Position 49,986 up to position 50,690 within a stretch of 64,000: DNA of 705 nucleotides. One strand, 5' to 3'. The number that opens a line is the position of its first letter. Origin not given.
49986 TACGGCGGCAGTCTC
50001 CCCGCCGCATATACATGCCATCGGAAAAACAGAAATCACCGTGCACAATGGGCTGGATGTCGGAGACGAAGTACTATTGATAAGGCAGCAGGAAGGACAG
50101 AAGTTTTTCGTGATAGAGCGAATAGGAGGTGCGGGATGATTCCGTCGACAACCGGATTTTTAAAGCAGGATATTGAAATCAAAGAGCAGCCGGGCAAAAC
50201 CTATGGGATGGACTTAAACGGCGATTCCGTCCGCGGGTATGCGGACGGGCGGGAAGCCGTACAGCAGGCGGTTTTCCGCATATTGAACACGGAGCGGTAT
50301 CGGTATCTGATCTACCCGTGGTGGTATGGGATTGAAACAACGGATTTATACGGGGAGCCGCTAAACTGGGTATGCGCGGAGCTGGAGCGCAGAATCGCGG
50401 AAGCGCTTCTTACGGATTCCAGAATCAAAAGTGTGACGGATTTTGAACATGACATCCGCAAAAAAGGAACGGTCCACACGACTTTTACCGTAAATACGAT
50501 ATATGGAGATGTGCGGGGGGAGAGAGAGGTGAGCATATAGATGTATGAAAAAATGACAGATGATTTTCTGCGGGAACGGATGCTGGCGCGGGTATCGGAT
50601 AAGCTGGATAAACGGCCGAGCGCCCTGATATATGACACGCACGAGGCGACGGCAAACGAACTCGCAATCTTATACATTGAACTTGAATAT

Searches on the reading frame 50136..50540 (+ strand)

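Call 12: search_protein_families(library=phrogs, proteins=[window:50136-50540:+], max_evalue=0.01)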
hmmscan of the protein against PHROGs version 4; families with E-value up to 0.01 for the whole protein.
window:50136-50540:+ (134 aa): 3 families
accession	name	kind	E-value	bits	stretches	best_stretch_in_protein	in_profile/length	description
phrog_120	-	tail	2.2e-34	120.6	1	1-134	33-178/303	baseplate wedge subunit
phrog_975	-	tail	8e-07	29.4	1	35-123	130-217/238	baseplate protein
phrog_43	-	tail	0.0059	17.3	1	33-117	13-97/126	baseplate wedge subunit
